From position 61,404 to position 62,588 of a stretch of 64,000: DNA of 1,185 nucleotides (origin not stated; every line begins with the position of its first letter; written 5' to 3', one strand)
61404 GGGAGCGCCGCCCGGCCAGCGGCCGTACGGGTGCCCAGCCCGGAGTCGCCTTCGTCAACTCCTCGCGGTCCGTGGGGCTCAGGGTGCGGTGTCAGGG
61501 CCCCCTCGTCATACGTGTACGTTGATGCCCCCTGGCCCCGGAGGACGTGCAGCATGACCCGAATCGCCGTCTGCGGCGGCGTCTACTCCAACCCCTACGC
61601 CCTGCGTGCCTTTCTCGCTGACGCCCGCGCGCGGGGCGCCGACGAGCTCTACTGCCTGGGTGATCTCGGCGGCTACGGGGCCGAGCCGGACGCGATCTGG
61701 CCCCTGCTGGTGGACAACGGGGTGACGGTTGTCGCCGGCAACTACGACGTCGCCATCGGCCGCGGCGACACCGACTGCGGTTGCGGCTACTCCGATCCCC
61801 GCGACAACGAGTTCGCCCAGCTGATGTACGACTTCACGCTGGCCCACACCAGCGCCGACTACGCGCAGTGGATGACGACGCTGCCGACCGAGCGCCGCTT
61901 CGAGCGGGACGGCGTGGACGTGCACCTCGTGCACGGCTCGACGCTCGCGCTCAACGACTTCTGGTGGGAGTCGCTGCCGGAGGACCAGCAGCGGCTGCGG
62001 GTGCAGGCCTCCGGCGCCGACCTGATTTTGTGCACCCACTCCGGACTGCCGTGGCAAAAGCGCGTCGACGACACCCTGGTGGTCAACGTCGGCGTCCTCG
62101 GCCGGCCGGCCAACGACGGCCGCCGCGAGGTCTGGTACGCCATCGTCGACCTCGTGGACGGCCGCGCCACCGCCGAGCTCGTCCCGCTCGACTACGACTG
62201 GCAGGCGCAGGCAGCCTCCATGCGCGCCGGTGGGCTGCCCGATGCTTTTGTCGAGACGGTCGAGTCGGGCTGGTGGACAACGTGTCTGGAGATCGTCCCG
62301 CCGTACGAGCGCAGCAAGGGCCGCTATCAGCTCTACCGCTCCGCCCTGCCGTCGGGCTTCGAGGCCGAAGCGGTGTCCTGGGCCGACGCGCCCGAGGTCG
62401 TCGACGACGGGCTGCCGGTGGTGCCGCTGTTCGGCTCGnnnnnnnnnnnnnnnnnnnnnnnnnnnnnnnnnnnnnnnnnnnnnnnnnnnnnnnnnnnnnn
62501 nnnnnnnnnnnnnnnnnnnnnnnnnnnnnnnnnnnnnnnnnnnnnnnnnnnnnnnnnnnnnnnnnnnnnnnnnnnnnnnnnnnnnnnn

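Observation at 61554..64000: Single ORF fusing a ligand-substituted metallophosphoesterase domain to a radical-SAM domain, directly upstream of a PhnD-type binding protein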

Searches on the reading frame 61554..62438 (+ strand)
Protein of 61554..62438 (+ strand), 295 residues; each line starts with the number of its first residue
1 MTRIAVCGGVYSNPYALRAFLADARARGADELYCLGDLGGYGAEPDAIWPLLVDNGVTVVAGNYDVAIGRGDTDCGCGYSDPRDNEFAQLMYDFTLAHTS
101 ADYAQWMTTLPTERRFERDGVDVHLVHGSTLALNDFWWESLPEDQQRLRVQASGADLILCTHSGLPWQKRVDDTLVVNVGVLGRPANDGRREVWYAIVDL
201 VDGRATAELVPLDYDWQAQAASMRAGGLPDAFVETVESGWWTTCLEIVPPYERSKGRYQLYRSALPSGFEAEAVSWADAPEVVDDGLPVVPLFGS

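Call 18: search_protein_representatives(protein=window:61554-62438:+)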
Query: 295 residues. Proteins with E-value up to 0.001 (for the whole library): 5265; up to 1e-10: 1058; up to 1e-30: 103. The best 150 are listed.
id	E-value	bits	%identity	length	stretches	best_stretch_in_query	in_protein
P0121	1.1e-135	468.0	68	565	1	3-295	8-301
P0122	6.0e-124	429.4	66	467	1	1-295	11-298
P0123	2.6e-120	417.5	64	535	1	2-295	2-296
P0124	1.8e-119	414.7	64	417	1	3-275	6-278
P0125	1.0e-114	399.1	65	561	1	3-295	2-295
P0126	2.3e-112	391.4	66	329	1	2-249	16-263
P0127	1.3e-109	382.3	65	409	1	3-251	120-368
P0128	9.7e-97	340.0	57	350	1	1-289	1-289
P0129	1.6e-94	332.8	65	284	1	2-228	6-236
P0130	8.2e-93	327.1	67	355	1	3-221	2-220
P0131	2.7e-85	302.4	67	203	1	21-221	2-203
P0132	4.2e-80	285.4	53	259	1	3-258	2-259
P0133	1.1e-78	280.7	70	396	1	108-284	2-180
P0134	1.7e-78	280.1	52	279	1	3-258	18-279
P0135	8.2e-78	277.9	68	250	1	7-182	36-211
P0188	2.8e-36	141.4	36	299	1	4-257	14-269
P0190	3.3e-36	141.2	36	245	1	5-239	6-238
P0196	1.3e-34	136.0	32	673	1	4-255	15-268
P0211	6.2e-32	127.2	35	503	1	3-281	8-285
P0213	7.4e-32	126.9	36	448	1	5-255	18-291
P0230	1.9e-30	122.2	31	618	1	4-249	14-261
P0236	3.8e-30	121.3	36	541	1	3-258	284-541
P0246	2.0e-29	118.9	35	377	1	2-255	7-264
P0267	1.8e-27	112.5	29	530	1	4-258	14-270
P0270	3.9e-27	111.4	33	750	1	3-244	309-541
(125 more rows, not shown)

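Call 22: search_solved_structures(query=window:61554-62357:+, max_evalue=1, show_alignments=3)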
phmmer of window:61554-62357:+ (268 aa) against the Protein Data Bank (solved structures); distinct sequences matched with E-value up to 1: 5.
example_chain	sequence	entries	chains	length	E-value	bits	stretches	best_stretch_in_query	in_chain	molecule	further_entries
3rqz_A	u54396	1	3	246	5.4e-10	42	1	3-175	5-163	Metallophosphoesterase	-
3qfm_A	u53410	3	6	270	8.3e-05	25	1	1-71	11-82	Putative uncharacterized protein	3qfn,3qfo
8qjz_A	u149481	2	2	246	0.18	14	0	93-140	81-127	UDP-2,3-diacylglucosamine hydrolase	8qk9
5wly_A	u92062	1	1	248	0.19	13.9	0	93-140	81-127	UDP-2,3-diacylglucosamine hydrolase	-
8s7f_A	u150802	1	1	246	0.22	13.7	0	93-140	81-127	UDP-2,3-diacylglucosamine hydrolase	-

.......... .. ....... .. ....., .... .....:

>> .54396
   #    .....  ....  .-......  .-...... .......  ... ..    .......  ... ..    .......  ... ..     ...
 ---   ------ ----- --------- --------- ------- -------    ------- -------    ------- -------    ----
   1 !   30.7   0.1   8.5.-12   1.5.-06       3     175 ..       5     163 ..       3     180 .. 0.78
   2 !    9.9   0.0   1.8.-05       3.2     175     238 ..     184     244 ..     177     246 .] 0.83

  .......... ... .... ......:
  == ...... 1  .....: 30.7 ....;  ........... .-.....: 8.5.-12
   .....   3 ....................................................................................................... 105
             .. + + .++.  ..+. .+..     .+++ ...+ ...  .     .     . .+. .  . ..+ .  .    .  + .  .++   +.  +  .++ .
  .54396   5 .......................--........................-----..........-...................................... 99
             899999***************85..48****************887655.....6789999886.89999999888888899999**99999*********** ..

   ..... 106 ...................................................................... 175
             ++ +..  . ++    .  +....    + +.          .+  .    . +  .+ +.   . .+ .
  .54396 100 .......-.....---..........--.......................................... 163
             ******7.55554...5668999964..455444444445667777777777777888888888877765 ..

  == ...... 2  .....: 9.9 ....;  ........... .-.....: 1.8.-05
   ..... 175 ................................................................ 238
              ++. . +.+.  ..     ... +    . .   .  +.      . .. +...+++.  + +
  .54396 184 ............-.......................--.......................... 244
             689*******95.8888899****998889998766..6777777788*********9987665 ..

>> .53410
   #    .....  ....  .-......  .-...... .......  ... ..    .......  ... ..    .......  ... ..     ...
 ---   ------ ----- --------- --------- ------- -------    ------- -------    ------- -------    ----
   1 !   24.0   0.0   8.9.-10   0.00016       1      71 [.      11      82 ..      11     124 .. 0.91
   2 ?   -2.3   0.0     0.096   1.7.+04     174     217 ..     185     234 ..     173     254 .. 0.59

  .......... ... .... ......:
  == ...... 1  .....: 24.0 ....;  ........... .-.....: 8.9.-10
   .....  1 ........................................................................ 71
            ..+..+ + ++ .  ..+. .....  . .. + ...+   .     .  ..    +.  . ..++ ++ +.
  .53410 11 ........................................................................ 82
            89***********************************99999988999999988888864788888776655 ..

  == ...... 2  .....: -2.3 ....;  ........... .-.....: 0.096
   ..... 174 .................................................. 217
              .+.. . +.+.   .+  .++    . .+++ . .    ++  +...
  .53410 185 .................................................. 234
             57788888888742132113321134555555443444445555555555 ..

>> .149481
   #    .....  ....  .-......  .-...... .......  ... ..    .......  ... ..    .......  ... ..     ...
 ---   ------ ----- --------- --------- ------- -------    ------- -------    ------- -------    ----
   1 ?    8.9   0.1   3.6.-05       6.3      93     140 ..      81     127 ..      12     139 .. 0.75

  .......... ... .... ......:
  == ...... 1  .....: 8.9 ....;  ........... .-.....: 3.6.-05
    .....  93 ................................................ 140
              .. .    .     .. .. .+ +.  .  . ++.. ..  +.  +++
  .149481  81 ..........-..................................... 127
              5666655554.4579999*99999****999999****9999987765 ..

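Call 29: search_protein_families(library=pfam, proteins=[P0196, P0230, P0267, P0211, P0213, P0246, P0270, P0236, P0188, P0132], max_evalue=0.001)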
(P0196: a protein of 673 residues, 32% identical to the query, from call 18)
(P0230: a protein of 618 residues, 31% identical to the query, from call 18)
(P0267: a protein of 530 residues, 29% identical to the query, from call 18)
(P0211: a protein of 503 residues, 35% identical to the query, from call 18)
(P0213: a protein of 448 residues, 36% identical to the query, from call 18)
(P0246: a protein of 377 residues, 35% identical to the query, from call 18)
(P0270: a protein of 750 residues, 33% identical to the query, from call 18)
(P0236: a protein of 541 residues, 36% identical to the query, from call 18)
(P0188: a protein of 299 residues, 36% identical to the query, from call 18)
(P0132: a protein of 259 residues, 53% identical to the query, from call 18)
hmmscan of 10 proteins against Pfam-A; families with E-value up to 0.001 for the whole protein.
P0196 (673 aa): 9 families
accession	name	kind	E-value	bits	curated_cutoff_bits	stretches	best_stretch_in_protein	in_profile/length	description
PF08241.18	Methyltransf_11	-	1.3e-17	64.6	21.2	1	411-518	1-94/95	Methyltransferase domain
PF13649.12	Methyltransf_25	-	2.1e-14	54.4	27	1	410-515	1-97/97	Methyltransferase domain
PF12850.12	Metallophos_2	-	4.5e-13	49.9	27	1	24-204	12-143/154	Calcineurin-like phosphoesterase superfamily domain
PF13847.12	Methyltransf_31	-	6.4e-12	45.8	27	1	409-539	6-129/145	Methyltransferase domain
PF01209.24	Ubie_methyltran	-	2.6e-09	37.2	20.1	1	409-518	50-150/233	ubiE/COQ5 methyltransferase family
PF08242.18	Methyltransf_12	-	1.4e-06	29.3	30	1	413-517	3-98/98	Methyltransferase domain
PF00149.33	Metallophos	-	0.00025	22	21.5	1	23-156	13-132/191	Calcineurin-like phosphoesterase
PF20922.3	Anamorsin_N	-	0.00027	21.1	27.1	1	497-554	65-118/163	Anamorsin, N-terminal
PF05148.21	Methyltransf_8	-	0.00078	19.8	27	0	471-519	111-156/219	Hypothetical methyltransferase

P0230 (618 aa): 3 families
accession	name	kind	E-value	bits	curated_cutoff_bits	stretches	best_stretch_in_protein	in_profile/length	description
PF04055.27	Radical_SAM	-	4.1e-16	60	29.5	1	342-487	2-144/166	Radical SAM superfamily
PF12850.12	Metallophos_2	-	5.6e-10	39.9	27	1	23-203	12-143/154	Calcineurin-like phosphoesterase superfamily domain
PF00149.33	Metallophos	-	2.1e-06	28.8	21.5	1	14-179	3-159/191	Calcineurin-like phosphoesterase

P0267 (530 aa): 10 families
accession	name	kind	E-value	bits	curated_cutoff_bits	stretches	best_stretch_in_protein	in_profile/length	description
PF13847.12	Methyltransf_31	-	9e-31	106.9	27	1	347-492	3-145/145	Methyltransferase domain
PF08241.18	Methyltransf_11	-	1.1e-19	71.3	21.2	1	352-450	1-94/95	Methyltransferase domain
PF13649.12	Methyltransf_25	-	1e-18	68.2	27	1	351-447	1-97/97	Methyltransferase domain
PF01209.24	Ubie_methyltran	-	1.3e-13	51.3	20.1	1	344-452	44-152/233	ubiE/COQ5 methyltransferase family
PF08242.18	Methyltransf_12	-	1e-10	42.7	30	1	352-449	1-98/98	Methyltransferase domain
PF13489.12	Methyltransf_23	-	1.9e-10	41.1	27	1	343-495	18-161/164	Methyltransferase domain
PF00149.33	Metallophos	-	1.2e-08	36.1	21.5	1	12-187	9-170/191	Calcineurin-like phosphoesterase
PF01135.25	PCMT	-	7.8e-07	29.5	20.3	1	345-450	71-170/210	Protein-L-isoaspartate(D-aspartate) O-methyltransferase (PCMT)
PF20922.3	Anamorsin_N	-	1e-05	25.7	27.1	1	406-485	41-123/163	Anamorsin, N-terminal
PF06325.19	PrmA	-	0.00035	20.6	22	1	345-452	159-259/296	Ribosomal protein L11 methyltransferase (PrmA)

P0211 (503 aa): 2 families
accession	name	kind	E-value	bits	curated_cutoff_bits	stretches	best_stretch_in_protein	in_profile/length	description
PF00149.33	Metallophos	-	1.8e-07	32.3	21.5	1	15-178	11-160/191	Calcineurin-like phosphoesterase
PF12850.12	Metallophos_2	-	4.8e-06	27.1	27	1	17-207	11-151/154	Calcineurin-like phosphoesterase superfamily domain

P0213 (448 aa): 2 families
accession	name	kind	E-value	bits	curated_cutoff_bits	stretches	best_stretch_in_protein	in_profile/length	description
PF02627.25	CMD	-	2.3e-14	53.5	23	1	366-438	9-80/84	Carboxymuconolactone decarboxylase family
PF12850.12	Metallophos_2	-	1.2e-06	29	27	1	40-182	24-119/154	Calcineurin-like phosphoesterase superfamily domain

P0246 (377 aa): 2 families
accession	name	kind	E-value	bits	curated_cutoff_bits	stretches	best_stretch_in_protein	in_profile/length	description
PF12850.12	Metallophos_2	-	2.8e-06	27.9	27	1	17-207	11-151/154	Calcineurin-like phosphoesterase superfamily domain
PF00149.33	Metallophos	-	3.9e-06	27.9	21.5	1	16-178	12-160/191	Calcineurin-like phosphoesterase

P0270 (750 aa): 7 families
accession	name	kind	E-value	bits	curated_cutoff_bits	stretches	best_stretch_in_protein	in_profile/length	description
PF05235.19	CHAD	-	2.6e-44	152.3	25.6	1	4-231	6-228/228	CHAD domain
PF12850.12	Metallophos_2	-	1.1e-27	97.4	27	1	310-499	3-151/154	Calcineurin-like phosphoesterase superfamily domain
PF21447.3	Ppx-GppA_III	-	3.6e-18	66.4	27.3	1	559-710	2-152/177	Ppx/GppA phosphatase, domain III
PF00149.33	Metallophos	-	8.6e-16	59.4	21.5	1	309-466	2-191/191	Calcineurin-like phosphoesterase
PF24391.1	HD-CE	-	1.3e-09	38.6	27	1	571-695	7-190/263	HD-CE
PF01966.28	HD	-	5.6e-07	30.3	22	1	575-692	3-115/116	HD domain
PF14582.11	Metallophos_3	-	8.9e-07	28.9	28.2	0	420-506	174-256/259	Metallophosphoesterase, calcineurin superfamily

P0236 (541 aa): 0 families

P0188 (299 aa): 2 families
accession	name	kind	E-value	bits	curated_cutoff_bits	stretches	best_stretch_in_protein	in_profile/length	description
PF12850.12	Metallophos_2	-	2.1e-09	38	27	1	33-204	20-144/154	Calcineurin-like phosphoesterase superfamily domain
PF00149.33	Metallophos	-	1.3e-06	29.5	21.5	1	13-179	2-159/191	Calcineurin-like phosphoesterase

P0132 (259 aa): 2 families
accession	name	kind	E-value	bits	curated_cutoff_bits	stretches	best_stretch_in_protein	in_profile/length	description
PF12850.12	Metallophos_2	-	4.2e-11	43.5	27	1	1-203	1-153/154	Calcineurin-like phosphoesterase superfamily domain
PF00149.33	Metallophos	-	5.2e-05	24.2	21.5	1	1-166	1-159/191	Calcineurin-like phosphoesterase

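Call 32: search_protein_families(library=ncbifam, proteins=[P0230, P0196, P0267, P0213, P0188, P0132, window:61554-62357:+], max_evalue=0.001)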
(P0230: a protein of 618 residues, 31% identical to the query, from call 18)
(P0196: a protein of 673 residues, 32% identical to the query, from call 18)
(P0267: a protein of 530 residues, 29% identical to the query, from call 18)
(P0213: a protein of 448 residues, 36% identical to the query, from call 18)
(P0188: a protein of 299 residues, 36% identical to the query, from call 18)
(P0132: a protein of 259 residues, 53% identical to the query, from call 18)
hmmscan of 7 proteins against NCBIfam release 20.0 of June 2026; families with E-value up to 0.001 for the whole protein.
P0230 (618 aa): 33 families (the best 25 are shown)
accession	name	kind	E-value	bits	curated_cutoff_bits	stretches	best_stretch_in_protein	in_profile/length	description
NF049973.1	radical_Rv1681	equivalog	3.7e-24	85.2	380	1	338-508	73-234/326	Rv1681 family radical SAM protein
TIGR04167.1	rSAM_SeCys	equivalog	4.9e-15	55.5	300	1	333-480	4-145/303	arsenosugar biosynthesis radical SAM (seleno)protein ArsS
NF045574.1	sacti_mat_StsB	exception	1.8e-14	53.5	625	1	326-478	85-228/466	StsB family radical SAM/SPASM domain sactipeptide maturase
NF050035.1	rSAM_WgK_link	exception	8.8e-12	44.7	650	1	346-485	18-150/367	radical SAM/SPASM peptide maturase WgkB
TIGR04053.2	TIGR04053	equivalog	1.8e-11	43.9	395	1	339-489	11-156/366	TIGR04053 family radical SAM/SPASM domain-containing protein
TIGR04055.1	rSAM_NirJ2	equivalog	1.8e-10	40.9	500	1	341-498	4-154/326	putative heme d1 biosynthesis radical SAM protein NirJ2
NF033640.1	N_Twi_rSAM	subfamily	3.1e-10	39.7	170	1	330-455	104-243/398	twitch domain-containing radical SAM protein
NF038283.1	viperin_w_prok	equivalog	3e-09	36.5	180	1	346-427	11-96/281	viperin family antiviral radical SAM protein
TIGR04251.1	SCM_rSAM_ScmF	equivalog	3.3e-09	36.6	400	1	336-476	3-139/353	SynChlorMet cassette radical SAM/SPASM protein ScmF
TIGR04545.1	rSAM_ahbD_hemeb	equivalog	1.5e-08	34.5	500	1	345-487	8-143/339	heme b synthase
NF012164.0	AlbA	equivalog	3.6e-08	32.3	850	1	341-488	117-257/442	subtilosin maturase AlbA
TIGR04082.1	rSAM_for_selen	equivalog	6e-08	31.9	350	1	335-477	197-330/516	thio(seleno)oxazole modification radical SAM maturase SbtM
TIGR04250.1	SCM_rSAM_ScmE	equivalog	7.3e-08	31.7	400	1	345-487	11-146/358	SynChlorMet cassette radical SAM/SPASM protein ScmE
TIGR04051.1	rSAM_NirJ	equivalog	3.1e-07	29.7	515.45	1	345-492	10-147/354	heme d1 biosynthesis radical SAM protein NirJ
TIGR04054.1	rSAM_NirJ1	equivalog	3.2e-07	29.3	650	1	340-475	39-166/387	putative heme d1 biosynthesis radical SAM protein NirJ1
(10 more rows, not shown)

P0196 (673 aa): 23 families
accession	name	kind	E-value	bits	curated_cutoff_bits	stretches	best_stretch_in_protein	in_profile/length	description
NF038099.1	AsSugarArsM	exception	1e-139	465.2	400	1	351-673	3-321/321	arsenosugar biosynthesis arsenite methyltransferase ArsM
NF008823.0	PRK11873.1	subfamily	1.2e-34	120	263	1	389-583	60-245/272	arsenite methyltransferase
NF040538.1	methyl_ArsM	equivalog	2e-27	96.3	500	2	461-580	153-271/356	arsinothricin biosynthesis methyltransferase ArsM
NF041537.1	ArsM_AhpD_UU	exception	1.5e-22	79.9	510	1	384-566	54-227/345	arsenite methyltransferase/AhpD domain selenoprotein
NF047649.1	MTase_UXPK_star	exception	3e-22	79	460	1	384-568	55-230/283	methyltransferase/UXPK-star double selenoprotein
NF041536.1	ArsM_DUF2284_UU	exception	2.2e-19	69.2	575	1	384-568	54-229/459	arsenite methyltransferase/DUF2284 domain selenoprotein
NF040539.1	AST_met_ArsM_2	exception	1.2e-17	64.7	240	1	410-566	60-210/262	putative arsinothricin biosynthesis methyltransferase ArsM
NF045667.1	MTase_DVU1556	equivalog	2.6e-15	56.4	155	1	410-562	26-161/213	DVU_1556 family methyltransferase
TIGR01934.1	MenG_MenH_UbiE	subfamily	2.6e-09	36.7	158.35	1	409-521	42-143/223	ubiquinone/menaquinone biosynthesis methyltransferase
NF001244.0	PRK00216.1-5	equivalog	4.4e-09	36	216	1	409-519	51-153/236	bifunctional demethylmenaquinone methyltransferase/2-methoxy-6-polyprenyl-1,4-benzoquinol methylase UbiE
NF043040.1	corrin_prot_MT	hypoth_equivalog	6.8e-09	35.5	180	1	409-525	44-153/216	corrinoid protein-associated methyltransferase CpaM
NF001241.0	PRK00216.1-2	equivalog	1.3e-08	34.8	327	1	406-520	51-148/231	demethylmenaquinone methyltransferase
NF041675.1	sarc_dimgly_tmase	equivalog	8.9e-08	32.4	550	1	464-565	116-214/278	sarcosine/dimethylglycine N-methyltransferase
NF052510.1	methyltran_MpqE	exception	1.2e-07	31.4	335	1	409-518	49-150/234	methyl-plastoquinone biosynthesis methyltransferase MpqE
NF001243.0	PRK00216.1-4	equivalog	2.5e-07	30.3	235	1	429-518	70-150/237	demethylmenaquinone methyltransferase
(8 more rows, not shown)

P0267 (530 aa): 37 families (the best 25 are shown)
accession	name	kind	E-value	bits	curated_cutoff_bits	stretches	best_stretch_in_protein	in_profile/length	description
NF008823.0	PRK11873.1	subfamily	1.8e-83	280.2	263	1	271-511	4-246/272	arsenite methyltransferase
NF047649.1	MTase_UXPK_star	exception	3.5e-43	147.6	460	1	334-496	64-226/283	methyltransferase/UXPK-star double selenoprotein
NF041537.1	ArsM_AhpD_UU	exception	1.4e-41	142.4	510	1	316-498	44-227/345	arsenite methyltransferase/AhpD domain selenoprotein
NF040538.1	methyl_ArsM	equivalog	2.6e-37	128.8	500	2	412-501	167-258/356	arsinothricin biosynthesis methyltransferase ArsM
NF041536.1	ArsM_DUF2284_UU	exception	7.3e-37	126.8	575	1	316-498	44-227/459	arsenite methyltransferase/DUF2284 domain selenoprotein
NF038099.1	AsSugarArsM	exception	1.6e-32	113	400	1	322-499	33-219/321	arsenosugar biosynthesis arsenite methyltransferase ArsM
NF045667.1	MTase_DVU1556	equivalog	5.1e-25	88.2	155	1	341-495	16-162/213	DVU_1556 family methyltransferase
NF040539.1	AST_met_ArsM_2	exception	6.2e-22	78.7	240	1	350-499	59-211/262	putative arsinothricin biosynthesis methyltransferase ArsM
NF052510.1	methyltran_MpqE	exception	1.4e-13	50.8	335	1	340-450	39-150/234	methyl-plastoquinone biosynthesis methyltransferase MpqE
NF043040.1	corrin_prot_MT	hypoth_equivalog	7e-13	48.5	180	1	342-465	36-161/216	corrinoid protein-associated methyltransferase CpaM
NF041675.1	sarc_dimgly_tmase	equivalog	2.3e-12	47.4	550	1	344-504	63-219/278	sarcosine/dimethylglycine N-methyltransferase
TIGR02752.1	MenG_heptapren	equivalog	2.3e-12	47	419.85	1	344-454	42-152/231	demethylmenaquinone methyltransferase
TIGR01934.1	MenG_MenH_UbiE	subfamily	9.6e-12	44.7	158.35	1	342-455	34-145/223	ubiquinone/menaquinone biosynthesis methyltransferase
NF001244.0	PRK00216.1-5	equivalog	1.3e-11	44.3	216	1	343-471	44-173/236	bifunctional demethylmenaquinone methyltransferase/2-methoxy-6-polyprenyl-1,4-benzoquinol methylase UbiE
TIGR02072.1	BioC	equivalog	1.6e-11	44.5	184.95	1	349-497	36-175/244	malonyl-ACP O-methyltransferase BioC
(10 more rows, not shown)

P0213 (448 aa): 7 families
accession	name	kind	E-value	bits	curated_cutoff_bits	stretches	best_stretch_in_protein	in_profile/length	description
TIGR04169.1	perox_w_seleSAM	hypoth_equivalog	8.3e-43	144.9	120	1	340-448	2-109/109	arsenosugar biosynthesis-associated peroxidase-like protein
TIGR00778.1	ahpD_dom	domain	1e-09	37.8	27.8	1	376-426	1-51/51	alkylhydroperoxidase AhpD family core domain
TIGR01926.1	peroxid_rel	subfamily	1.1e-06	28.6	81.8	1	349-422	31-104/178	peroxidase-related enzyme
TIGR00777.1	ahpD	subfamily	1.9e-05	24.5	191.95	1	375-432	109-166/177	alkylhydroperoxidase, AhpD family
NF045649.1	2X_seleno_MduS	exception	2.7e-05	23.3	380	1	363-444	237-317/338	methyltransferase domain-containing selenoprotein MduS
NF041537.1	ArsM_AhpD_UU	exception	0.00032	19.6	510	1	363-436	267-339/345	arsenite methyltransferase/AhpD domain selenoprotein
NF041047.1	GSU3128_fam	equivalog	0.00074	19.6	110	0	378-444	17-83/84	GSU3128 family (seleno)protein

P0188 (299 aa): 0 families

P0132 (259 aa): 0 families

window:61554-62357:+ (268 aa): 0 families

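Call 36: find_homologous_proteins(query=P0188)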
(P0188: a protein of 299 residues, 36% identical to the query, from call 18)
Query P0188 (299 aa): 5411 proteins with E <= 0.001 among 7773 candidates; the best 120 are listed.
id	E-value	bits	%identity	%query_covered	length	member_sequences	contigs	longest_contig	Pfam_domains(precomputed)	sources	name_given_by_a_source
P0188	2.8e-202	689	100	100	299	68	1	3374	PF12850.13,PF00149.34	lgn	-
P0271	1.4e-175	601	88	100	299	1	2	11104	PF12850.13,PF00149.34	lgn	-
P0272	2.1e-175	600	87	100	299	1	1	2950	PF12850.13,PF00149.34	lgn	-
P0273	3.0e-175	600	88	100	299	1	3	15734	PF12850.13,PF00149.34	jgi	jgi:predicted phosphodiesterase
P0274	6.6e-171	586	86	100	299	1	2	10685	PF12850.13,PF00149.34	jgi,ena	-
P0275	2.1e-170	584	84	100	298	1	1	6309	PF12850.13,PF00149.34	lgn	-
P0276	6.8e-170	582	85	100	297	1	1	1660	PF12850.13,PF00149.34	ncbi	-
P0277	5.2e-130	451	72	93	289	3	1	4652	PF12850.13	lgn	-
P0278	5.8e-121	422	63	94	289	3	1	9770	PF12850.13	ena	-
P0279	6.7e-121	421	64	94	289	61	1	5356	PF12850.13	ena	-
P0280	1.3e-120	420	65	94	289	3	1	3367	PF12850.13,PF00149.34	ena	-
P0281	1.8e-120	420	64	94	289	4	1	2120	PF12850.13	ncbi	-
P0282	6.7e-120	418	66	94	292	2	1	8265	PF12850.13,PF00149.34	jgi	jgi:predicted phosphodiesterase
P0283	1.6e-119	417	63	94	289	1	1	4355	PF12850.13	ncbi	ncbi:MAG: metallophosphoesterase family protein [Acidiferrobacterales bacterium]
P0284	3.1e-119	416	65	94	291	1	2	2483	PF12850.13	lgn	-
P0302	2.5e-111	390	64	86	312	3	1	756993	PF12850.13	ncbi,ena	-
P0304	1.3e-110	387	59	94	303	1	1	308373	PF12850.13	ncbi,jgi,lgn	jgi:predicted phosphodiesterase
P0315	1.0e-107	378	58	99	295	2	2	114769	PF12850.13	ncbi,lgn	ncbi:MAG: metallophosphoesterase [Alphaproteobacteria bacterium]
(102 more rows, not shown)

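Call 37: find_encoding_contigs(protein=P0304, flank=8000, max_places=2)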
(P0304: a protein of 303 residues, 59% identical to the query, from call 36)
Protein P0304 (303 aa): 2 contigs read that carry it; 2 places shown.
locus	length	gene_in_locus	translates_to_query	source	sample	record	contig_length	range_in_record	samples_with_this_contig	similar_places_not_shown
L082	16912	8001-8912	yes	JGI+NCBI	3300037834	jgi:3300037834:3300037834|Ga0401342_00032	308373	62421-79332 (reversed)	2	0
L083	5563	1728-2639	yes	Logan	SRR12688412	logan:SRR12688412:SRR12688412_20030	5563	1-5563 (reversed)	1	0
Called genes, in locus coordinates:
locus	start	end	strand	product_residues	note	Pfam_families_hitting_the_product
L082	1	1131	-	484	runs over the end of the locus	PF02447:GntP_permease (weak), PF03553:Na_H_antiporter (faint)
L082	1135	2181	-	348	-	PF01734:Patatin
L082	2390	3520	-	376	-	PF01594:AI-2E_transport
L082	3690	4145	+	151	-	-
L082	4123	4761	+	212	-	PF05433:Rick_17kDa_Anti, PF01471:PG_binding_1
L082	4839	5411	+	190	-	PF03729:DUF308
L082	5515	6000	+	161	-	-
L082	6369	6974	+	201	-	PF04343:DUF488, PF22751:DUF488-N3a (weak)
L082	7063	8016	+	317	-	PF04055:Radical_SAM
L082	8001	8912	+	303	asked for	PF12850:Metallophos_2 (weak)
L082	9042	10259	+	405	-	PF01053:Cys_Met_Meta_PP, PF00155:Aminotran_1_2, PF00266:Aminotran_5 (faint)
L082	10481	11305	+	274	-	PF00691:OmpA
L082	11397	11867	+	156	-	PF04379:DUF525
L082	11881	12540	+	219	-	PF01227:GTP_cyclohydroI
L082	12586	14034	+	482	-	PF02386:TrkH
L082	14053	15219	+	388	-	PF01546:Peptidase_M20, PF07687:M20_dimer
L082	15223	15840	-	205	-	-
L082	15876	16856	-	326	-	PF01430:HSP33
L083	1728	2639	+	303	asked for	PF12850:Metallophos_2 (weak)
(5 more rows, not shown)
